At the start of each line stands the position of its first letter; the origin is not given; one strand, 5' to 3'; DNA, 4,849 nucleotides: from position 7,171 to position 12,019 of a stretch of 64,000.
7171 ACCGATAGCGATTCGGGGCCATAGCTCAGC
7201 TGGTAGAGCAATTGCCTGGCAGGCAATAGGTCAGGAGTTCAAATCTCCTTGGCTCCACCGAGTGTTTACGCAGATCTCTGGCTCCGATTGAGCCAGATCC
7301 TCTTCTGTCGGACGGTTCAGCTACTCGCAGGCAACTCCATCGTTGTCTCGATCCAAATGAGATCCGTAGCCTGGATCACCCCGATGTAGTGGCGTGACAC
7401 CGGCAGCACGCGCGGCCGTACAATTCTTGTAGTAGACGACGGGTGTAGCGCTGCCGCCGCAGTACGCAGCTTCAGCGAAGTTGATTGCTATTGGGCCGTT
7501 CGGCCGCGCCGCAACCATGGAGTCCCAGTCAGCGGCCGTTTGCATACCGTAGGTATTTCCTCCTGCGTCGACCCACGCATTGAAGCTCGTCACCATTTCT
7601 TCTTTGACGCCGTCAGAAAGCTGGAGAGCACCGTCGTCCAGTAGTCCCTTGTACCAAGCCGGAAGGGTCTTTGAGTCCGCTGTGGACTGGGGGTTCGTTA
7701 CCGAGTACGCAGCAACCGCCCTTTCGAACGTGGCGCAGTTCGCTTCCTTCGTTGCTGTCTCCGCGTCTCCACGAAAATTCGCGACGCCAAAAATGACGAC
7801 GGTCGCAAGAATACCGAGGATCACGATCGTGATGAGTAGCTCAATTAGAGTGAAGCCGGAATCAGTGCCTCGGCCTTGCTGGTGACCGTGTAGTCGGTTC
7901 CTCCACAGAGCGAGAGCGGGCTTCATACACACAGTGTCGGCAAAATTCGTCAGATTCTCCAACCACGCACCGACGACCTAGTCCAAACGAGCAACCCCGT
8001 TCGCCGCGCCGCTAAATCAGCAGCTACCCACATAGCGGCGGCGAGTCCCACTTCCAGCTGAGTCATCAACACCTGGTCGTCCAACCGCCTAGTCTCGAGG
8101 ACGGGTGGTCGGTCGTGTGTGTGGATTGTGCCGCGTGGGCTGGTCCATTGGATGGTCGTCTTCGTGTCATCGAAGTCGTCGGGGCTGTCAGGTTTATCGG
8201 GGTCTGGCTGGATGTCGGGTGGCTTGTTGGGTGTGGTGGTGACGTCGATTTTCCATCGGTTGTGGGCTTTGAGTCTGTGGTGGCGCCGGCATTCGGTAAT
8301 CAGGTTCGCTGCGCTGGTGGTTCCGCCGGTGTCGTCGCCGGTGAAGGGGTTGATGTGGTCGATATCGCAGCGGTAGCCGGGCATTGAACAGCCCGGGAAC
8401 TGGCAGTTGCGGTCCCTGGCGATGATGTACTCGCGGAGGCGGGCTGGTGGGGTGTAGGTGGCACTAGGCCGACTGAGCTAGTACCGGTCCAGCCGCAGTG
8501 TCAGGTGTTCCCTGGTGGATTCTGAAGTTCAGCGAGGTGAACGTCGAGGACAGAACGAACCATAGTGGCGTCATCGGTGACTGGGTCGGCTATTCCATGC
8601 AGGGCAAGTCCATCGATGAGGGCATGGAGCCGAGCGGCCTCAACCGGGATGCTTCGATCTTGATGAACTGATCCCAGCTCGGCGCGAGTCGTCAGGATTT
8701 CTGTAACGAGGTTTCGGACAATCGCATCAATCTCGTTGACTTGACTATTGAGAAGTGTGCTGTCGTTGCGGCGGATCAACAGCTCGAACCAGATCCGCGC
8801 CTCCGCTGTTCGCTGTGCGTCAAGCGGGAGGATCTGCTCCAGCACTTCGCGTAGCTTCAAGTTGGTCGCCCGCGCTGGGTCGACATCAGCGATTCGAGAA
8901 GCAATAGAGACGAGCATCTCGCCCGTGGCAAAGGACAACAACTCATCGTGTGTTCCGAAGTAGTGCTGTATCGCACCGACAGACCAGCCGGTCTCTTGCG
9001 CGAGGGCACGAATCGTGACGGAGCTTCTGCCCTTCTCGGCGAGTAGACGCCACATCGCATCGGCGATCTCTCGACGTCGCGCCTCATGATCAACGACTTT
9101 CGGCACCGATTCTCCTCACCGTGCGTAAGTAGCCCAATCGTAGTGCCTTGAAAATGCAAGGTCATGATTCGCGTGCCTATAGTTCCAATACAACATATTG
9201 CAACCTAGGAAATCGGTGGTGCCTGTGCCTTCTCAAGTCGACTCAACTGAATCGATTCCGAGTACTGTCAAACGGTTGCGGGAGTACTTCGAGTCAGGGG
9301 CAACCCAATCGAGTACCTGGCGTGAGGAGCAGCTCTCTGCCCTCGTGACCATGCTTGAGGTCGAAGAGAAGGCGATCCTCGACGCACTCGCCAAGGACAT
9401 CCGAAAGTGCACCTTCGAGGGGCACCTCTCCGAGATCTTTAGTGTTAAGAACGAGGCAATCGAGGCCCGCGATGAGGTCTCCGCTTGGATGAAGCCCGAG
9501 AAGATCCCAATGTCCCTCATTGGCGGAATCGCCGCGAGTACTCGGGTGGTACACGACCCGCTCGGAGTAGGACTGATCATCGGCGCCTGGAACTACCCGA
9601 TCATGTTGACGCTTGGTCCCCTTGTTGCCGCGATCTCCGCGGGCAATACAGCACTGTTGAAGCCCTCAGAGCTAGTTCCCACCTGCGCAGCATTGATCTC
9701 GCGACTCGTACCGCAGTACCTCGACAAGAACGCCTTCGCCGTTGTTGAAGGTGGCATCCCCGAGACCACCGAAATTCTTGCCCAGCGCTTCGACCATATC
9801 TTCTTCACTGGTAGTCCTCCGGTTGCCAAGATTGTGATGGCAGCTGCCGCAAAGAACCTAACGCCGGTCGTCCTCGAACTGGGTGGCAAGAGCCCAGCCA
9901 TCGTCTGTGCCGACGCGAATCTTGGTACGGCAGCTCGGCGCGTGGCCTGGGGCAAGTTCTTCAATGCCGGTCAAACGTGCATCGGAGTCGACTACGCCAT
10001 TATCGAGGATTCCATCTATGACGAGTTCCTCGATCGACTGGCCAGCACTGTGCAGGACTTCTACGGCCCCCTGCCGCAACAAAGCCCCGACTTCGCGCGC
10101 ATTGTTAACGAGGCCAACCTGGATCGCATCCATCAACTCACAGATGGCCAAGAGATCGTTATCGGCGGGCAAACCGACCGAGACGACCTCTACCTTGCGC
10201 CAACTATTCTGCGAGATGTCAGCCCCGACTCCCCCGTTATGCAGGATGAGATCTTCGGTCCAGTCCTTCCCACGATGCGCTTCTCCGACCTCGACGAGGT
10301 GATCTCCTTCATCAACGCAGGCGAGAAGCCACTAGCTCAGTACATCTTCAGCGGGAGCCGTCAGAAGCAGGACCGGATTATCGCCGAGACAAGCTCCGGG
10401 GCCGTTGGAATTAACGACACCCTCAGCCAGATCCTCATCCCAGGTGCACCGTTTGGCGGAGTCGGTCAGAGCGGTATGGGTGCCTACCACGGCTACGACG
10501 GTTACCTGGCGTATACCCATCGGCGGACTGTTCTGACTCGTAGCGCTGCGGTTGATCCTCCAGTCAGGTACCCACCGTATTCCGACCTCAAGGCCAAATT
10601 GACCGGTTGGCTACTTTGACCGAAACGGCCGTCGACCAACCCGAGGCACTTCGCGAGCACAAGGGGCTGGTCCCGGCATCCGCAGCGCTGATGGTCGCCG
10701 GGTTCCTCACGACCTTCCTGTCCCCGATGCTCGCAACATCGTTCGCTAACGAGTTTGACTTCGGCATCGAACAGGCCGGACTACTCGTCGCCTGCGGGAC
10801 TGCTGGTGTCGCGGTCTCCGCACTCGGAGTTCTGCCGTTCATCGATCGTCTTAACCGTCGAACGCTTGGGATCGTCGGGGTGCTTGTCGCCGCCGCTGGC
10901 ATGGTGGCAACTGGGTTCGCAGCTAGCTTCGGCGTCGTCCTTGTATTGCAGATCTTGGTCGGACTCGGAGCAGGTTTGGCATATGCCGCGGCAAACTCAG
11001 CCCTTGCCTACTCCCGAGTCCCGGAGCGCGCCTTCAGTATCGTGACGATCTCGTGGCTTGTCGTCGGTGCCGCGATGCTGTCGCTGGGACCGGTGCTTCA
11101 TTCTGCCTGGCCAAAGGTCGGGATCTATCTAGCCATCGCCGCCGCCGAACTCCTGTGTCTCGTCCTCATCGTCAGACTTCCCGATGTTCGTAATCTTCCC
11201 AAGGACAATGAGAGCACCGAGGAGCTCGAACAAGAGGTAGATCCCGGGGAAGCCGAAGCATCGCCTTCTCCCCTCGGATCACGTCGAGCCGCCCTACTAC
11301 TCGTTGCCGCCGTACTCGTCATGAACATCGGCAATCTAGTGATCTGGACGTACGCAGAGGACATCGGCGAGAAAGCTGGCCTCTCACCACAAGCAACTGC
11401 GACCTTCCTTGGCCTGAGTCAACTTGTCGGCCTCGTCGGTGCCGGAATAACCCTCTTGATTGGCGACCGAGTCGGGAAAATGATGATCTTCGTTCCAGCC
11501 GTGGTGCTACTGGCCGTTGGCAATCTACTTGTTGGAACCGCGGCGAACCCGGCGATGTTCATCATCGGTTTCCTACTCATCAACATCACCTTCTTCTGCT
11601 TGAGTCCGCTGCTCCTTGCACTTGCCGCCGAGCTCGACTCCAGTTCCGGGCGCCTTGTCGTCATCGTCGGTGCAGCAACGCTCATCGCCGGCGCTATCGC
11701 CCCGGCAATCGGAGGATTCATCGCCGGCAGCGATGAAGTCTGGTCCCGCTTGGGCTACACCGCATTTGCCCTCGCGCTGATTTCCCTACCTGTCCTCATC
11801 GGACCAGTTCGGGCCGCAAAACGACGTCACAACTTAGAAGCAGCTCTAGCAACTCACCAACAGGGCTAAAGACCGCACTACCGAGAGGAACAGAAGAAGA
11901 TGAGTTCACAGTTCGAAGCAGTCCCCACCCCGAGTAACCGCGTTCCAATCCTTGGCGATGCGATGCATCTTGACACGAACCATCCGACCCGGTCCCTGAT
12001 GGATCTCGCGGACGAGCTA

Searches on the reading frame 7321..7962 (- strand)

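Call 40: search_protein_families(library=pfam, proteins=[window:7321-7962:-], max_evalue=0.0001)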
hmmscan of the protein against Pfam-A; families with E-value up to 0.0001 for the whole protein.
window:7321-7962:- (213 aa): 2 families
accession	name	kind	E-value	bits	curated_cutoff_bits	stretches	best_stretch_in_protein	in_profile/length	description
PF05901.16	Excalibur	-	6e-18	65.3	22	1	178-213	1-36/36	Excalibur calcium-binding domain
PF07963.17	N_methyl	-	5.4e-08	32.5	21.2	1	35-56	5-26/27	Prokaryotic N-terminal methylation motif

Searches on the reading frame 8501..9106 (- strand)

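Call 40: search_protein_families(library=pfam, proteins=[window:8501-9106:-], max_evalue=0.0001)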
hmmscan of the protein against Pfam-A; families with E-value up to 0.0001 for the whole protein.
window:8501-9106:- (201 aa): 2 families
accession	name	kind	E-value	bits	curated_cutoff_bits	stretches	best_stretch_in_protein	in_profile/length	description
PF13977.11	TetR_C_6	-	2e-16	60.6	27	1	84-194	4-113/115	BetI-type transcriptional repressor, C-terminal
PF00440.29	TetR_N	-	2.2e-08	34.2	24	1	15-57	2-44/47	Bacterial regulatory proteins, tetR family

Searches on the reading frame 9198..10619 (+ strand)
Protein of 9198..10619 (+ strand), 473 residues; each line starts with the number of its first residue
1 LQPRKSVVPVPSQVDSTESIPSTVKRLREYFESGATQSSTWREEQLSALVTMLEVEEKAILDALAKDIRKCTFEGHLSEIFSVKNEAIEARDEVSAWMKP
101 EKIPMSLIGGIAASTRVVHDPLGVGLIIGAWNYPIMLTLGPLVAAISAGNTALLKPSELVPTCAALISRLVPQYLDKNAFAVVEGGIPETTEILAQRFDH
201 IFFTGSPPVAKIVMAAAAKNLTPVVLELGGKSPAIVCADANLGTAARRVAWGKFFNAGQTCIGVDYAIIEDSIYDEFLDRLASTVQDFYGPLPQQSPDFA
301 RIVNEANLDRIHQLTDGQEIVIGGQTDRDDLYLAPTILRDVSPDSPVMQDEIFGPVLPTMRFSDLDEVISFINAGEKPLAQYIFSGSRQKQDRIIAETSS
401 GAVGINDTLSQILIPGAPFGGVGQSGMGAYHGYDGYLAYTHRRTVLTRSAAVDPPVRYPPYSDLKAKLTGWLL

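Call 40: search_protein_families(library=pfam, proteins=[window:9198-10619:+], max_evalue=0.0001)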
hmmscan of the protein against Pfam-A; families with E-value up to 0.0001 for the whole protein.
window:9198-10619:+ (473 aa): 1 family
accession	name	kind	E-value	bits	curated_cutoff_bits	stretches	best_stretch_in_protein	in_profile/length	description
PF00171.27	Aldedh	-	8.9e-90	301.9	23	1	17-445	28-461/461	Aldehyde dehydrogenase family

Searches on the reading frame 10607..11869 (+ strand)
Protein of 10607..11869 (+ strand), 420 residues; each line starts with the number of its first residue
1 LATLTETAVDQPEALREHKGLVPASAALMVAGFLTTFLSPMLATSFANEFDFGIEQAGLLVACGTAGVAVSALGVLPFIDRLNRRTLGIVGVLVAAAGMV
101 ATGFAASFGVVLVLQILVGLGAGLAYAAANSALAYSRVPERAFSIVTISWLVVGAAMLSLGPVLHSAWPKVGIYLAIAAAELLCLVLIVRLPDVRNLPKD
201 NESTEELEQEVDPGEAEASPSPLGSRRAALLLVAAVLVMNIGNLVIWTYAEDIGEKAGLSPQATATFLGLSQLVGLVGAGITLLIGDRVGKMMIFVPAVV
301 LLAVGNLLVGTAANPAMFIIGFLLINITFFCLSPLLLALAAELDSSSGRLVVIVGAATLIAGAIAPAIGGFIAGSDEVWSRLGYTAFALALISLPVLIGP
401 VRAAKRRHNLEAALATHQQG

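Call 41: search_protein_families(library=pfam, proteins=[window:10607-11869:+], max_evalue=0.0001)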
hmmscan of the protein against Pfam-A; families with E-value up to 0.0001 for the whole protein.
window:10607-11869:+ (420 aa): 2 families
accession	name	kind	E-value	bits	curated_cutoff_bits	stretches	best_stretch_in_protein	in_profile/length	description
PF07690.21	MFS_1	-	1.8e-29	103.2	33.4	1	26-343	3-322/347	Major Facilitator Superfamily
PF00083.30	Sugar_tr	-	2.8e-08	33.5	22.3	1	56-129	47-123/452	Sugar (and other) transporter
